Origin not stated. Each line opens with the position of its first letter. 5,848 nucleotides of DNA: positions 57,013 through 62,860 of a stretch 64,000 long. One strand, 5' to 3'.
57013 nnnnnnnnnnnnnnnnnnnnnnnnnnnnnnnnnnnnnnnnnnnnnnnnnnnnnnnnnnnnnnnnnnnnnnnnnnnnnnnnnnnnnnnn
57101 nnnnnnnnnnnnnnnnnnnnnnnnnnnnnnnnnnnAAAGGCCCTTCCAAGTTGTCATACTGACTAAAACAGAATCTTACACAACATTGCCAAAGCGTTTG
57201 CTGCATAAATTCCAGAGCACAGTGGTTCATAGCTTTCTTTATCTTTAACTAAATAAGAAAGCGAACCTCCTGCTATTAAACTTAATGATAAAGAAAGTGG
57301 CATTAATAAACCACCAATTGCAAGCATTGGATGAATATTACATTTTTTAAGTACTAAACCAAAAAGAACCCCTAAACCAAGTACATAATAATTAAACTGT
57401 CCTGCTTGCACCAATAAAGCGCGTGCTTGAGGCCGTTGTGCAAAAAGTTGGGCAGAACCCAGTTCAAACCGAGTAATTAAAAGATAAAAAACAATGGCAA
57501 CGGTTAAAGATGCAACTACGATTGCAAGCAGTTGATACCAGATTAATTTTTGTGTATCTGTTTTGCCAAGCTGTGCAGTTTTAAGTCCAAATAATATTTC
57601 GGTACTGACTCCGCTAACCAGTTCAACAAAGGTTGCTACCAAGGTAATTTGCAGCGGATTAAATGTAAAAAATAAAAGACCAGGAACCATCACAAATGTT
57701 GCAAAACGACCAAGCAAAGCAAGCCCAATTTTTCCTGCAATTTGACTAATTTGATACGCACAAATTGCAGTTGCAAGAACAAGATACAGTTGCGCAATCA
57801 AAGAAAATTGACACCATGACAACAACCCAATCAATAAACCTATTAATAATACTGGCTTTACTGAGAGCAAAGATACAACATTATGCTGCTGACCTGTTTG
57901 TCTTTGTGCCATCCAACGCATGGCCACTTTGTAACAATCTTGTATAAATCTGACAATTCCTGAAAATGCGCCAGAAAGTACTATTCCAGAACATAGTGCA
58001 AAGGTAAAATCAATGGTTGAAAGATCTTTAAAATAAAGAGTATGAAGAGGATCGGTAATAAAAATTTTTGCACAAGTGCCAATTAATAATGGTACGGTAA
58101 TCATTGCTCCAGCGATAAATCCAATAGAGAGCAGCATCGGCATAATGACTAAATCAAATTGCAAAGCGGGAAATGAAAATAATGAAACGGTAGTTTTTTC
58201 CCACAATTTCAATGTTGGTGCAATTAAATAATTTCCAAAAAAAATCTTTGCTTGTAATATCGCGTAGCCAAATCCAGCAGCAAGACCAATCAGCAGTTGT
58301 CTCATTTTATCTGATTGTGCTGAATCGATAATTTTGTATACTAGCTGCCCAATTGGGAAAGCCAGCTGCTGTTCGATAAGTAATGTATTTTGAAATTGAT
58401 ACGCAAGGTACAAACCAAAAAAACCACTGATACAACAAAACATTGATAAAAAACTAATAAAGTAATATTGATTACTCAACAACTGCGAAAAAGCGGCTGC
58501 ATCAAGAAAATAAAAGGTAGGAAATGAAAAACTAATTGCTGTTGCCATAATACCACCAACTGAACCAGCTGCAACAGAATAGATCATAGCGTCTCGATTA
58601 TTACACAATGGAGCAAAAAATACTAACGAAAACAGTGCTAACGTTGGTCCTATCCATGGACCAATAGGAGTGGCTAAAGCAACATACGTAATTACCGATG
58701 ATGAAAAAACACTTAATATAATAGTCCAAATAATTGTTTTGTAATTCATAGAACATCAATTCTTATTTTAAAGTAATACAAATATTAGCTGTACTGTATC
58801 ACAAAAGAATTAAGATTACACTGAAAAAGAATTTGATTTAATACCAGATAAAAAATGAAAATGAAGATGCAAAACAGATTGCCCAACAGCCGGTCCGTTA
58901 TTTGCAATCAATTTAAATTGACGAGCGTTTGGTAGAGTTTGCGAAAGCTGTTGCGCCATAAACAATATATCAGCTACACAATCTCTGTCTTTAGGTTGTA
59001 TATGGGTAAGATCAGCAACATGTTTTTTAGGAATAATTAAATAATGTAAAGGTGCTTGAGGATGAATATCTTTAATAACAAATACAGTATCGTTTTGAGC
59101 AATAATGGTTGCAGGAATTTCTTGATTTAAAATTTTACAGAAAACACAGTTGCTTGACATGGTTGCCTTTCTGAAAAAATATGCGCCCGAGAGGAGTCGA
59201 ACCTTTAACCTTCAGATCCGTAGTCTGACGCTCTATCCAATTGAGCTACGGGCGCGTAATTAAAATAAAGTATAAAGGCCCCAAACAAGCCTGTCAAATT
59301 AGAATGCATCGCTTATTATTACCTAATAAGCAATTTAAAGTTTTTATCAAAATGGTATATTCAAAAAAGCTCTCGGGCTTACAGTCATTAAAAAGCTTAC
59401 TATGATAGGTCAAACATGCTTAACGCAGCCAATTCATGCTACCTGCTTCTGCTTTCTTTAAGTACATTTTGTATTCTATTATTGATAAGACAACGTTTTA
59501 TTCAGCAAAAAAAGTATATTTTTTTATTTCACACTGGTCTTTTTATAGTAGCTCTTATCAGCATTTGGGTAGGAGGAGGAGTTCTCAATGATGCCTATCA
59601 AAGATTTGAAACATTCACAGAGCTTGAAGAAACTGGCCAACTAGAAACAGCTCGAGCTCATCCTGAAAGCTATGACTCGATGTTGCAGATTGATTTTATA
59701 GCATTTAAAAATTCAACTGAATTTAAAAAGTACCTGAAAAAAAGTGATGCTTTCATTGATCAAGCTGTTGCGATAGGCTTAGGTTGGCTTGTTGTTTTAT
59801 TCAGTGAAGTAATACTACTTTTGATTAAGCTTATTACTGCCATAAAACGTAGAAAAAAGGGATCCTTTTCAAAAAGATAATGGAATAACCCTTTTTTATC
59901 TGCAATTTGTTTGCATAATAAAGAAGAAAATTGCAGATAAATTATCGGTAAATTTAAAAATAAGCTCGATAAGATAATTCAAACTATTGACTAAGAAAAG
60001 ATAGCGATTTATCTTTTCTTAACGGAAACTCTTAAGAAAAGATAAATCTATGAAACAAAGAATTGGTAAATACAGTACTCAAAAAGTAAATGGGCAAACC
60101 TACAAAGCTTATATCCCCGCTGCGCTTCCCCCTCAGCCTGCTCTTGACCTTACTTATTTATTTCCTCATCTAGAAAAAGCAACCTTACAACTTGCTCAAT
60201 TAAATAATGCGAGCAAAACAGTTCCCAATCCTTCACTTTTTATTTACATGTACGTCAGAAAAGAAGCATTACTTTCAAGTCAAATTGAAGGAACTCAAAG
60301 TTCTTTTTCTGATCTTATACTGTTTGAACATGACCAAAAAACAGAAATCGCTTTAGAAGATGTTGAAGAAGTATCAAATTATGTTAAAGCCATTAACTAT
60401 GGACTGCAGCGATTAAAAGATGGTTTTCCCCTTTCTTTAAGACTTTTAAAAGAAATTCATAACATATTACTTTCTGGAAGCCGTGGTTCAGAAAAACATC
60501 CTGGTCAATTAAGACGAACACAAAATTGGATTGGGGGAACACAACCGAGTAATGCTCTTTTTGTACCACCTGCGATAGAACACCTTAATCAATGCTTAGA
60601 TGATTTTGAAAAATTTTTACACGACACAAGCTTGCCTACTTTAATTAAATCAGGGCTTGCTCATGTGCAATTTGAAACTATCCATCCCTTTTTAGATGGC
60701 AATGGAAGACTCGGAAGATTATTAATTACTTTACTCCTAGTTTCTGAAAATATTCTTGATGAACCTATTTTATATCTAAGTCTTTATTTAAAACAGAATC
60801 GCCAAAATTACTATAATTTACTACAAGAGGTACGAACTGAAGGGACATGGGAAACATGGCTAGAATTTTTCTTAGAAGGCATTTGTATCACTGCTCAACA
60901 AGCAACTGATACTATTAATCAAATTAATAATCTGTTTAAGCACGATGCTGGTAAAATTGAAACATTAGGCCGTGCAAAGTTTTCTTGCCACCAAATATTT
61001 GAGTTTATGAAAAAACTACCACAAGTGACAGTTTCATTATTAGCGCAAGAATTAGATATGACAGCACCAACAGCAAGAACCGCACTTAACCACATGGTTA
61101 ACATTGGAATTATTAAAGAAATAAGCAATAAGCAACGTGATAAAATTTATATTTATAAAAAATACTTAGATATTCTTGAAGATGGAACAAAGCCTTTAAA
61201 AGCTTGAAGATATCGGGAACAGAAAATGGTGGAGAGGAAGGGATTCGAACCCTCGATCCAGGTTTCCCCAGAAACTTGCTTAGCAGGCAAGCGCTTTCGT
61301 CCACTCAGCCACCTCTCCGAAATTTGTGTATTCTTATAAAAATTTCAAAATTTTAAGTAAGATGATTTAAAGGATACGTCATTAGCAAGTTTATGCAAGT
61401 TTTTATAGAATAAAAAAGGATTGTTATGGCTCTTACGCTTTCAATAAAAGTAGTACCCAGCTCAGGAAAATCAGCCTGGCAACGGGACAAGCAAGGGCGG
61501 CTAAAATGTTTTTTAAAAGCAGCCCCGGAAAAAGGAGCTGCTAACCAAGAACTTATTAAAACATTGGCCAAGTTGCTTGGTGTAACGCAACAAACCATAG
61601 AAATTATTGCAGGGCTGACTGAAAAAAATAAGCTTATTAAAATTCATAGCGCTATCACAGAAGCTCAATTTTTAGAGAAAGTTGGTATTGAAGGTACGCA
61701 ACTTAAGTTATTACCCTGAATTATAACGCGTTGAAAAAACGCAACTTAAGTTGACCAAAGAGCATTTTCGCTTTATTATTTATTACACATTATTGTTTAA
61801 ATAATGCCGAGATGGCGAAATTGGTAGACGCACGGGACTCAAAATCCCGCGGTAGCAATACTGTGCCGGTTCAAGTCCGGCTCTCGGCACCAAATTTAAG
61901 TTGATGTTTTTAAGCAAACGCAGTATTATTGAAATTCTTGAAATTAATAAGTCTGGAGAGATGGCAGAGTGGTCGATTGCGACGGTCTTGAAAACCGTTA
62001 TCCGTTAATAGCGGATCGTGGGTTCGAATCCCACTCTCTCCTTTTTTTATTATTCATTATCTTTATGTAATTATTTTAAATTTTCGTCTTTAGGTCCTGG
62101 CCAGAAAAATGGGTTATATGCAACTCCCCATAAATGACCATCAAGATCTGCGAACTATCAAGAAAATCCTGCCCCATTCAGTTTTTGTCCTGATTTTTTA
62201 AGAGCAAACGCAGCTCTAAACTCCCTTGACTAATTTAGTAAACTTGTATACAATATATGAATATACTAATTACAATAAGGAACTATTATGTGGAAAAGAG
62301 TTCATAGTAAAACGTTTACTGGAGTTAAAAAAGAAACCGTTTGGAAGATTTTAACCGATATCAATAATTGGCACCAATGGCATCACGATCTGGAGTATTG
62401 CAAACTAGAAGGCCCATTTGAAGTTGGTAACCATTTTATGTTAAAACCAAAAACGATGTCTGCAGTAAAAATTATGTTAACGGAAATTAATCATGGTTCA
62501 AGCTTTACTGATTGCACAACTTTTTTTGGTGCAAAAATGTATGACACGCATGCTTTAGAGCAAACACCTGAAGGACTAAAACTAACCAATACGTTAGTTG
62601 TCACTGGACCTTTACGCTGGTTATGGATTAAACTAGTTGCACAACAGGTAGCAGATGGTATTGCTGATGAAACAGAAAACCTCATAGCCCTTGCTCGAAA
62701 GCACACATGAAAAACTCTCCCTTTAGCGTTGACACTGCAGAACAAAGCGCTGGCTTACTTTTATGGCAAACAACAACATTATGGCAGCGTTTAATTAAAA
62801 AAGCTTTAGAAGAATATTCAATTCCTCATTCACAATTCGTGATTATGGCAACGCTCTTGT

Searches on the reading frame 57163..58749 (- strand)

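Call 47: search_protein_families(library=pfam, proteins=[window:57163-58749:-], max_evalue=0.001)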
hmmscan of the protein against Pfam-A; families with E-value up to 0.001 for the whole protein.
window:57163-58749:- (528 aa): 1 family
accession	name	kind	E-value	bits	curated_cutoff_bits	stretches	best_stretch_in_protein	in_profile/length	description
PF03169.20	OPT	-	3.2e-09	36.5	25.8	2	314-503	380-590/623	OPT oligopeptide transporter protein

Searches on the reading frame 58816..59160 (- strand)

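Call 47: search_protein_families(library=pfam, proteins=[window:58816-59160:-], max_evalue=0.001)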
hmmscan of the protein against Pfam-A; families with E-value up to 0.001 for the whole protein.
window:58816-59160:- (114 aa): 2 families
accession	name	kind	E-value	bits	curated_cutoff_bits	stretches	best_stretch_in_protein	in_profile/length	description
PF01230.28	HIT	-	8.9e-22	78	21.5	1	13-106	2-95/98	HIT domain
PF11969.13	DcpS_C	-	9.1e-22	78.1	24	1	4-105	1-101/114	Scavenger mRNA decapping enzyme C-term binding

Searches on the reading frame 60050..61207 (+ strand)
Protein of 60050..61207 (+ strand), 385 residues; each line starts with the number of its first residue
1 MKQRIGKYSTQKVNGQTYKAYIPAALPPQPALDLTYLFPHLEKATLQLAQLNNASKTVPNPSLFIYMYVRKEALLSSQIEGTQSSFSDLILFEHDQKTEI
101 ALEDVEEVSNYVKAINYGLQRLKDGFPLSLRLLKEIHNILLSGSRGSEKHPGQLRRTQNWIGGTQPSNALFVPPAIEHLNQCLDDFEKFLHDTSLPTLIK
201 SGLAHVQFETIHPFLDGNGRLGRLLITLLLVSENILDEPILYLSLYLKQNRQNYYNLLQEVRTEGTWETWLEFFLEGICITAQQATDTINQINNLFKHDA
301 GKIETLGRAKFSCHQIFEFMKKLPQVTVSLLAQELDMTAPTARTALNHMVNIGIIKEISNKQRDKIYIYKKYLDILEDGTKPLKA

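Call 47: search_protein_families(library=pfam, proteins=[window:60050-61207:+], max_evalue=0.001)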
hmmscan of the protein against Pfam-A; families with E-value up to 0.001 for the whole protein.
window:60050-61207:+ (385 aa): 3 families
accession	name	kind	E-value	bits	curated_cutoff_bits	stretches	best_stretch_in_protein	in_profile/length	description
PF13784.11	Fic_N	-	3.1e-27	94.9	26.7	1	40-120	3-82/82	Fic/DOC family N-terminal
PF02661.23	Fic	-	1.2e-17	65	24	1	127-230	1-93/93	Fic/DOC family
PF03297.21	Ribosomal_S25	-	1.5e-05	25.6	28.8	1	315-368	46-99/101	S25 ribosomal protein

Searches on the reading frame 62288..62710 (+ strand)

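Call 47: search_protein_families(library=pfam, proteins=[window:62288-62710:+], max_evalue=0.001)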
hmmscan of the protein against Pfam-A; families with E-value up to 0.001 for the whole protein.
window:62288-62710:+ (140 aa): 1 family
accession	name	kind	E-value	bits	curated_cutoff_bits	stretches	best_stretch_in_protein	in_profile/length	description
PF10604.15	Polyketide_cyc2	-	3e-08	34.5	27.4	1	7-134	7-139/142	Polyketide cyclase / dehydrase and lipid transport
